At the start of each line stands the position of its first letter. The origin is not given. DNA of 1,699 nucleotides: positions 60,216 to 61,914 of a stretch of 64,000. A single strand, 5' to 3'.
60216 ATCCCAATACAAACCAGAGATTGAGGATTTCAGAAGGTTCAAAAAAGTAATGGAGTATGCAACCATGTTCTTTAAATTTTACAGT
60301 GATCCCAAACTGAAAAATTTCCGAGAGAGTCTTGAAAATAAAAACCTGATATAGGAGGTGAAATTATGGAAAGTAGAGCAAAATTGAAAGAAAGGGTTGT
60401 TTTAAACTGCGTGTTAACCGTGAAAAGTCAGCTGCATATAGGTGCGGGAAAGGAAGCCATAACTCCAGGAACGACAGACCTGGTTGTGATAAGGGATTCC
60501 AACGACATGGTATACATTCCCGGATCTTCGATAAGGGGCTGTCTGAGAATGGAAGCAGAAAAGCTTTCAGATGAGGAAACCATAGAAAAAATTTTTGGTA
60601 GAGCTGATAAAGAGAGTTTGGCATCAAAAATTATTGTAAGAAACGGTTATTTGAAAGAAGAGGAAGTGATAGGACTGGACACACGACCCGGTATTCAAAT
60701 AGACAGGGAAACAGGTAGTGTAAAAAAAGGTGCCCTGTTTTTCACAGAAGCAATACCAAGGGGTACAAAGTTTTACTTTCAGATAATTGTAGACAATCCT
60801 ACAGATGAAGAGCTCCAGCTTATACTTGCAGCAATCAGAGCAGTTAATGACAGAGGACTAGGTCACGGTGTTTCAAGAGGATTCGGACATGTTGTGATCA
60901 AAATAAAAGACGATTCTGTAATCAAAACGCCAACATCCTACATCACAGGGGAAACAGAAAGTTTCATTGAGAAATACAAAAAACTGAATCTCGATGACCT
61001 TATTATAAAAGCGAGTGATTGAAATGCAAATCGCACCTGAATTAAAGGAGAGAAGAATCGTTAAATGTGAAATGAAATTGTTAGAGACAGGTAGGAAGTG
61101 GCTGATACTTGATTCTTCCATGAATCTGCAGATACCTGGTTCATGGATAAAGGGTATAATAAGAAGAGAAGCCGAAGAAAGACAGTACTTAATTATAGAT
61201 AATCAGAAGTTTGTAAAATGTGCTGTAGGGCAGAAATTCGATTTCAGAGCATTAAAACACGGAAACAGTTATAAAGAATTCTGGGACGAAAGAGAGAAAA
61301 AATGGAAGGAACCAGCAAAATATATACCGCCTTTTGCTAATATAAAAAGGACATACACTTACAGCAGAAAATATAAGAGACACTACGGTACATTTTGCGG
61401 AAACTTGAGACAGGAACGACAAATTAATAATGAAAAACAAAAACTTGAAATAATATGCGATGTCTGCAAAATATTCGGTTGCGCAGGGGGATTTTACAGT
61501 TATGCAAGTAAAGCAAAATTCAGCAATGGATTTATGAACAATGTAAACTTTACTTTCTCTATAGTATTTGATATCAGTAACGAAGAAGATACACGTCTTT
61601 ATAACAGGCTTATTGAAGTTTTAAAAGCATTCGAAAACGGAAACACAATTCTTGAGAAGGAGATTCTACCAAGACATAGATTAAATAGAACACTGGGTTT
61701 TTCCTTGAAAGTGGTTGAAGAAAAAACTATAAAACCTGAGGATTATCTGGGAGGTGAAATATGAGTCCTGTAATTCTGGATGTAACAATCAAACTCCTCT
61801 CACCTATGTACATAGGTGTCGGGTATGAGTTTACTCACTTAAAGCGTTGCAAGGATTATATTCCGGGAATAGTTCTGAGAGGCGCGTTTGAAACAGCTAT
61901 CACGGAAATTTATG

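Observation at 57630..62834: Minimal type III effector that fits neither III-A nor III-D cleanly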

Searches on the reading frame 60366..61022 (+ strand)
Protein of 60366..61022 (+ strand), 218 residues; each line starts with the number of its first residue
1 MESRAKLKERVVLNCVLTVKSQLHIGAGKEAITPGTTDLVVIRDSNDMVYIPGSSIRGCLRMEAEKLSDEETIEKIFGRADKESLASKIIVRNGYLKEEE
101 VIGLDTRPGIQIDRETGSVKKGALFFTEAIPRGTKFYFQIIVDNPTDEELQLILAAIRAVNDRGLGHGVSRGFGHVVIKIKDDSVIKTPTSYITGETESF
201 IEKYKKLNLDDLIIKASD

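Call 5: search_protein_families(library=ncbifam, proteins=[window:60366-61022:+], max_evalue=1)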
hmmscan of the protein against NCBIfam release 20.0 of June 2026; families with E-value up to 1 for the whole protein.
window:60366-61022:+ (218 aa): 13 families
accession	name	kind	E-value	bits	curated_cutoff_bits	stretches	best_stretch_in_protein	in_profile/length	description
TIGR02581.1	cas_cyan_RAMP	equivalog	6.5e-24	84.8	108.05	2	75-179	110-211/216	type III CRISPR-associated RAMP protein Csx7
TIGR02582.1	cas7_TM1809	equivalog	2.3e-20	73.5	90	1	9-176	2-201/203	type III-A CRISPR-associated RAMP protein Csm3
TIGR02580.1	cas_RAMP_Cmr4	equivalog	2.1e-16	60.6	87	2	19-91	7-84/283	type III-B CRISPR module RAMP protein Cmr4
TIGR03986.1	TIGR03986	equivalog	9.9e-13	48.3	161.35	2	13-68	36-92/568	TIGR03986 family type III CRISPR-associated RAMP protein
NF041225.1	Cas_III-E_gRAMP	equivalog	2.9e-09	34.9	700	2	8-140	405-538/1636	type III-E CRISPR-associated gRAMP effector Cas7-11e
TIGR01898.1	cas_TM1791_cmr6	equivalog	2.9e-07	30.8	51.1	1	17-132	3-105/195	type III-B CRISPR module RAMP protein Cmr6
TIGR03115.2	cas7_csf2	equivalog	6.9e-07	28.8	130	1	127-179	241-294/346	type IV CRISPR-associated protein Csf2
TIGR01903.2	cas5_csm4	equivalog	4.8e-05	22.8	55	1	80-182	133-208/304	type III-A CRISPR-associated RAMP protein Csm4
TIGR01888.1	cas_cmr3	equivalog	0.00022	20.5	100.4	1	63-151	110-200/346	type III-B CRISPR module-associated protein Cmr3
TIGR01899.1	cas_TM1807_csm5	equivalog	0.0011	18.5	38.3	1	43-62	104-123/364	type III-A CRISPR-associated RAMP protein Csm5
NF049957.1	Cas_III-I_gRAMP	exception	0.01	13.7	800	0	126-187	968-1031/1076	type III-I CRISPR-associated gRAMP effector Cas7-11i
TIGR02674.1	cas_cyan_RAMP_2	equivalog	0.012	14.8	177.3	1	94-187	153-250/402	type III-D CRISPR-associated RAMP protein Csx10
NF005865.0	PRK07801.1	equivalog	0.016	14.4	591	0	105-135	78-108/382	acetyl-CoA C-acetyltransferase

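Call 6: search_protein_families(library=pfam, proteins=[window:60366-61022:+], max_evalue=1)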
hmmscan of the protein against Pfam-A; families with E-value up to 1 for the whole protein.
window:60366-61022:+ (218 aa): 2 families
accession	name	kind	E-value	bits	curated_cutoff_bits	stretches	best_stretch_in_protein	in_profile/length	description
PF03787.20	RAMPs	-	4.4e-30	106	22.1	1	17-176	2-188/189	RAMP superfamily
PF09700.15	Cas_Cmr3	-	6.1e-05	23.1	21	1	84-150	153-219/367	CRISPR-associated protein (Cas_Cmr3)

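Call 7: search_protein_families(library=padloc, proteins=[window:60366-61022:+], max_evalue=1)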
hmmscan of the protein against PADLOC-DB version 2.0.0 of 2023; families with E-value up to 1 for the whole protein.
window:60366-61022:+ (218 aa): 65 families (the best 25 are shown)
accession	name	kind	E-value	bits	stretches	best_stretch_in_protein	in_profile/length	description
PDLC01442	Csm3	-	1e-31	108.5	1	6-186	3-188/208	"CAS-III-A,CAS-III-D; effector_G7"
PDLC01017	Csm3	-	1.1e-29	101.9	1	6-216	4-252/257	Csm3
PDLC01016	Csm3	-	3e-25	87.7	1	17-176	3-188/189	Csm3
PDLC02115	Cas7_IIId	-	3.5e-25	87.1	1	9-182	2-175/486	-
PDLC02111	Cas7_IIId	-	1.8e-24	84.4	1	4-179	3-176/417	-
PDLC01297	Csm3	-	4e-24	83.6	1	10-180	2-187/198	"CAS-III-A,CAS-III-D; effector_G7"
PDLC01296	Csm3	-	4.4e-24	83.5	2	73-179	85-187/192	"CAS-III-A,CAS-III-D; effector_G7"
PDLC02107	Cas7_IIId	-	3e-21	73.9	1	8-186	3-188/426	-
PDLC01014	Csm3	-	6.1e-21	73.5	1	9-176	2-201/203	CRISPR type III-A/MTUBE-associated RAMP protein Csm3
PDLC01015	Csm3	-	1.4e-20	73.1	1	21-174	3-178/178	Csm3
PDLC01441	Cmr4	-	1.4e-20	72.1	2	18-88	8-73/245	"CAS-III-B,CAS-III-C; effector_G7"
PDLC01339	Csm3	-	1.7e-20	72.7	1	20-174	2-163/163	"CAS-III-A,CAS-III-D; effector_G7"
PDLC02112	Cas7_IIId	-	9.3e-19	65.4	1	5-179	4-175/434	-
PDLC02091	Cas5_IIId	-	9.9e-19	65.3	2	110-209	124-219/709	-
PDLC01724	typeIV_Cas7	-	1.5e-18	65.5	2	114-205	207-297/329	Csf2_0_IV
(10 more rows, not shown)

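Call 50: search_solved_structures(query=window:60366-61022:+, max_evalue=0.001)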
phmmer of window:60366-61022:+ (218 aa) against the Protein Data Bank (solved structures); distinct sequences matched with E-value up to 0.001: 37.
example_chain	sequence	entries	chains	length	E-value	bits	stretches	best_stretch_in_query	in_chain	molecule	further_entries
4qts_C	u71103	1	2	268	7.3e-19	71.2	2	73-205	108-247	CRISPR type III-associated RAMP protein Csm3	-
8s9t_D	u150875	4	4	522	5.7e-15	58.5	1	13-185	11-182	Cas7-2x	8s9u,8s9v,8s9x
9wxh_D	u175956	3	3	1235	2.5e-12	49.9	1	18-163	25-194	TIGR03986 family CRISPR-associated RAMP protein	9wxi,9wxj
6ae2_A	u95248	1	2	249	1.7e-11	47.2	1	4-181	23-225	Csm3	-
6muu_C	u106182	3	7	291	3.3e-10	43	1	75-202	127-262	Uncharacterized protein Csm3 | Csm3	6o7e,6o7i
6iqw_C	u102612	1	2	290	3.3e-10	43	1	75-202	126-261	Csm3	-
4n0l_A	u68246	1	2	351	6.2e-10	42.1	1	127-206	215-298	Predicted component of a thermophile-specific DNA repair system, contains a RAMP domain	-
4w8w_A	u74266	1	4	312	2.3e-09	40.2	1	71-180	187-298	CRISPR system Cmr subunit Cmr4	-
4rdp_A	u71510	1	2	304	2.4e-09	40.2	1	71-180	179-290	CRISPR system Cmr subunit Cmr4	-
4wnz_A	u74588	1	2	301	2.4e-09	40.1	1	71-180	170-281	CRISPR system Cmr subunit Cmr4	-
6mur_C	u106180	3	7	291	3.5e-09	39.6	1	75-202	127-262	Uncharacterized protein Csm3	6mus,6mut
6o7h_C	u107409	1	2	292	3.5e-09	39.6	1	75-202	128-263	Csm3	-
9zs2_E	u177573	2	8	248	7.1e-09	38.6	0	125-177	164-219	CRISPR system Cms endoribonuclease Csm3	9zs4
8s9t_A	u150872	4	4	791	1.5e-07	34.3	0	15-67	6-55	Cas7-Cas5-Cas11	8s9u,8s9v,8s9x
21bh_B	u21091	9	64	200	2.5e-07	33.6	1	96-185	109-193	a protein | protein structure | Cas7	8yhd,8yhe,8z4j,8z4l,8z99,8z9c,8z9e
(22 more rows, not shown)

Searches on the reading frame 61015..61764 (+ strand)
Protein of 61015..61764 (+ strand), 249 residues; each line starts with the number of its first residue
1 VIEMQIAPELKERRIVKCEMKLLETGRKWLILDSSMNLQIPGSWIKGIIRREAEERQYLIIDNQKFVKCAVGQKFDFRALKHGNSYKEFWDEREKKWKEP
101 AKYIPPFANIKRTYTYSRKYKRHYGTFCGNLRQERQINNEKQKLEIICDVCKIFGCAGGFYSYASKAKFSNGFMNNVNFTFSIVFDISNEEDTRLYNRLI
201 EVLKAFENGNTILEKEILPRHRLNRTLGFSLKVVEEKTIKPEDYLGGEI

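Call 5: search_protein_families(library=ncbifam, proteins=[window:61015-61764:+], max_evalue=1)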
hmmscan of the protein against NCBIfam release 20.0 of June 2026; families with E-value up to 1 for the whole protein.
window:61015-61764:+ (249 aa): 2 families
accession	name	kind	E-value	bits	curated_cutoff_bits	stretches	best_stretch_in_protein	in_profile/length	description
TIGR02582.1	cas7_TM1809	equivalog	0.01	15.8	90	0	39-64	44-67/203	type III-A CRISPR-associated RAMP protein Csm3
TIGR02581.1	cas_cyan_RAMP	equivalog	0.075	12.7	108.05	1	31-55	34-58/216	type III CRISPR-associated RAMP protein Csx7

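Call 6: search_protein_families(library=pfam, proteins=[window:61015-61764:+], max_evalue=1)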
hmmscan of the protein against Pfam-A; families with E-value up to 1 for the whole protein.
window:61015-61764:+ (249 aa): 1 family
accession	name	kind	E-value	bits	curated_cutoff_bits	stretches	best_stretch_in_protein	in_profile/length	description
PF03787.20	RAMPs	-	0.71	10.8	22.1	0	40-221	33-145/189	RAMP superfamily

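Call 7: search_protein_families(library=padloc, proteins=[window:61015-61764:+], max_evalue=1)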
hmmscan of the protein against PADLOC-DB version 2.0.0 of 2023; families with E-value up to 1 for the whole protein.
window:61015-61764:+ (249 aa): 10 families
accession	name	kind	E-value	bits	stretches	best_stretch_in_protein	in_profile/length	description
PDLC01442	Csm3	-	3.1e-07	28.5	1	39-158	46-92/208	"CAS-III-A,CAS-III-D; effector_G7"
PDLC02117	Cas7_IIIg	-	7.1e-05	20.7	1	40-174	28-96/178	-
PDLC01296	Csm3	-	0.0011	17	1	40-179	40-110/192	"CAS-III-A,CAS-III-D; effector_G7"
PDLC01014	Csm3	-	0.0028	15.8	0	39-64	44-67/203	CRISPR type III-A/MTUBE-associated RAMP protein Csm3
PDLC01339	Csm3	-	0.0069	15.4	1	40-142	21-116/163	"CAS-III-A,CAS-III-D; effector_G7"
PDLC01015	Csm3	-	0.021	14.1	1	40-206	30-163/178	Csm3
PDLC01016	Csm3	-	0.021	13.2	1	40-238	33-147/189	Csm3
PDLC01297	Csm3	-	0.021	12.7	0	39-61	43-65/198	"CAS-III-A,CAS-III-D; effector_G7"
PDLC01017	Csm3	-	0.021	12.5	1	39-155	49-96/257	Csm3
PDLC01613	Csm3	-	0.051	12.5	1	40-217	26-109/177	"CAS-III-A,CAS-III-D; effector_G7"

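Call 36: find_homologous_proteins(query=window:61015-61764:+, max_evalue=10)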
Query window:61015-61764:+ (249 aa): 2 proteins with E <= 10 among 188 candidates.
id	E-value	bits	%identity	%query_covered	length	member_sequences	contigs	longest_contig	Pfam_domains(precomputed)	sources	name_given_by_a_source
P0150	4.1e-164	562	100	99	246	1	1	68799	-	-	-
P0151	4.2e-115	402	72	98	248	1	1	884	-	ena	-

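Call 37: find_encoding_contigs(protein=P0151, flank=10000, max_places=3)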
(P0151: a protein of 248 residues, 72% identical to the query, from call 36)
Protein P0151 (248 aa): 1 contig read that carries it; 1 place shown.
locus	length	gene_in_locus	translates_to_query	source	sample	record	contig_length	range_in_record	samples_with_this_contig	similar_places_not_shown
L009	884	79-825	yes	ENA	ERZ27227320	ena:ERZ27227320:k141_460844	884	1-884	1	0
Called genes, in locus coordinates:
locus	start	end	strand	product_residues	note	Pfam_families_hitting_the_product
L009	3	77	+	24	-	?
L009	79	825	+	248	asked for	-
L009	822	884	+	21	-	?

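Call 55: predict_structure(alignment_id=A3)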
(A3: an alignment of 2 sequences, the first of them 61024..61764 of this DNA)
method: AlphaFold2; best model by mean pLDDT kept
length: 246 residues; sequences in the alignment: 2
mean_pLDDT: 45.0   pTM: 0.48
mean pLDDT of the five models: 45.0, 43.7, 43.7, 42.9, 37.9
residues with pLDDT >= 90: 0; 70-90: 42; 50-70: 40; < 50: 164
segments of 3 or more residues with pLDDT < 50: 1-3, 21-159, 212-224, 243-246
pLDDT, mean of each block of 10 residues (from residue 1): 60 71 34 28 27 27 25 26 28 29 27 32 33 40 38 40 54 60 79 74 60 44 60 82 49
secondary structure, 60 per line:
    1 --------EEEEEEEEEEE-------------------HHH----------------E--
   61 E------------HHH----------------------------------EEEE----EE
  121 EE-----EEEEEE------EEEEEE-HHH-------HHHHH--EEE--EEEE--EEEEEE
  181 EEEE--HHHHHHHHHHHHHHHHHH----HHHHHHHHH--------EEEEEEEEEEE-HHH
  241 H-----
elements in order: E9-19 E111-114 E119-122 E128-133 E140-145 H157-161 E164-166 E169-172 E175-184 H187-204 H209-217 E226-236 H238-241

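Call 88: find_related_loci(query=A3, collection=metagenome_contigs, flank=10000)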
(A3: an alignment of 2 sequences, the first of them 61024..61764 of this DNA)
Query A3 (246 aa) in metagenome_contigs; peptide patterns used: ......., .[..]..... (x = any residue, [..] = any of these).
490 stretches matched a pattern, but none encodes a relative of the query by tblastn (E <= 1e-3).

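Call 102: fold_search(model_id=the predicted structure, library=pdb)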
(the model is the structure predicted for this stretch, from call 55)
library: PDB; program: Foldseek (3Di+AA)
matches with E <= 10: 488; with E <= 0.001: 0
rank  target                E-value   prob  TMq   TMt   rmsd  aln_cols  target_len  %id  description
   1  9g9i_D                2.1e-01  0.21  0.24  0.29  21.9       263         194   14  CryoEM structure of Enterococcus italicus Csm-crRNA-CTR2 complex bound to pNppA3 and AMPNPP (released 2025-01-29)
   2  4s0n_B                3.1e-01  0.20  0.16  0.27  11.4        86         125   12  Crystal Structure of HLTF HIRAN Domain bound to DNA (released 2015-05-27)
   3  8z4j_B                3.4e-01  0.38  0.20  0.29   5.2        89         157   18  Cryo-EM structure of CTR-bound type VII CRISPR-Cas complex at substrate-engaged state II (released 2024-08-21)
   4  9g9k_F                3.4e-01  0.08  0.16  0.19  18.8       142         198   11  CryoEM structure of Enterococcus italicus Csm-crRNA-CTR2 complex (4.3) bound to AMPNPP (released 2025-01-29)
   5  4qts_D                4.1e-01  0.35  0.22  0.29   7.9       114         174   21  Crystal structure of Csm3-Csm4 subcomplex in the type III-A CRISPR-Cas interference complex (released 2014-12-24)
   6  8z99_A                4.6e-01  0.13  0.22  0.31  17.0       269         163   10  Cryo-EM structure of NTR-bound type VII CRISPR-Cas complex at substrate-engaged state +I (released 2024-08-21)
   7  7uzz_D                4.9e-01  0.11  0.23  0.27  20.7       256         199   14  Staphylococcus epidermidis RP62a CRISPR tall effector complex (released 2022-07-06)
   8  7uzy_D                5.9e-01  0.12  0.23  0.27  20.6       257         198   13  Staphylococcus epidermidis RP62A CRISPR effector complex with non-self target RNA 2 (released 2022-07-06)
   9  7dru_G                6.3e-01  0.08  0.13  0.21  17.4       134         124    5  Crystal Structure of the Dog Lipocalin Allergen Can f 1 (released 2021-11-10)
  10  8z8x_A                8.0e-01  0.02  0.10  0.05  21.3       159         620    9  Cryo-EM structure of Thogoto virus polymerase in a transcription initiation conformation (released 2024-05-29)
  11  6nhs                  9.0e-01  0.07  0.10  0.10   8.4        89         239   13  Crystal Structure of the Beta Lactamase Class D YbXI from Nostoc (released 2019-01-16)
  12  4qts_C                1.0e+00  0.21  0.22  0.29   7.7       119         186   20  Crystal structure of Csm3-Csm4 subcomplex in the type III-A CRISPR-Cas interference complex (released 2014-12-24)
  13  8yhe_F                1.0e+00  0.08  0.20  0.26  19.3       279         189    9  Cryo-EM structure of CTR-bound type VII CRISPR-Cas complex at post-state II (released 2024-08-21)
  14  6e52_B                1.1e+00  0.07  0.11  0.11  11.6        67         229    9  Chimeric structure of Saccharomyces cerevisiae GCN4 leucine zipper fused to Staphylococcus aureus AgrC cytoplasmic his (released 2019-02-27)
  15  8z85_A                1.1e+00  0.03  0.10  0.06  17.3       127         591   13  Cryo-EM structure of Thogoto virus polymerase in transcription pre-initiation conformation 1 (released 2024-05-29)
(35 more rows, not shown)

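Call 110: search_solved_structures(query=A3, max_evalue=10, show_alignments=3)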
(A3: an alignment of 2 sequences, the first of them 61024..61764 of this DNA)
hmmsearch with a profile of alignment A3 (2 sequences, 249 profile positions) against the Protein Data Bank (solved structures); distinct sequences matched with E-value up to 10: 3.
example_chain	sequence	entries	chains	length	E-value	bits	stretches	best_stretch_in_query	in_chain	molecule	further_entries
4k6l_G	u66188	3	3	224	0.37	13.5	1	74-161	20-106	Putative pertussis-like toxin subunit | Pertussis toxin-like subunit ArtA | Pertussis-like toxin subunit ArtA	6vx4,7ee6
9kyb_B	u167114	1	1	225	1.2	11.8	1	96-170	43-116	Pertussis toxin-like subunit ArtA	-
9kyc_B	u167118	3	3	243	1.4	11.5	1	96-170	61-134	Pertussis toxin-like subunit ArtA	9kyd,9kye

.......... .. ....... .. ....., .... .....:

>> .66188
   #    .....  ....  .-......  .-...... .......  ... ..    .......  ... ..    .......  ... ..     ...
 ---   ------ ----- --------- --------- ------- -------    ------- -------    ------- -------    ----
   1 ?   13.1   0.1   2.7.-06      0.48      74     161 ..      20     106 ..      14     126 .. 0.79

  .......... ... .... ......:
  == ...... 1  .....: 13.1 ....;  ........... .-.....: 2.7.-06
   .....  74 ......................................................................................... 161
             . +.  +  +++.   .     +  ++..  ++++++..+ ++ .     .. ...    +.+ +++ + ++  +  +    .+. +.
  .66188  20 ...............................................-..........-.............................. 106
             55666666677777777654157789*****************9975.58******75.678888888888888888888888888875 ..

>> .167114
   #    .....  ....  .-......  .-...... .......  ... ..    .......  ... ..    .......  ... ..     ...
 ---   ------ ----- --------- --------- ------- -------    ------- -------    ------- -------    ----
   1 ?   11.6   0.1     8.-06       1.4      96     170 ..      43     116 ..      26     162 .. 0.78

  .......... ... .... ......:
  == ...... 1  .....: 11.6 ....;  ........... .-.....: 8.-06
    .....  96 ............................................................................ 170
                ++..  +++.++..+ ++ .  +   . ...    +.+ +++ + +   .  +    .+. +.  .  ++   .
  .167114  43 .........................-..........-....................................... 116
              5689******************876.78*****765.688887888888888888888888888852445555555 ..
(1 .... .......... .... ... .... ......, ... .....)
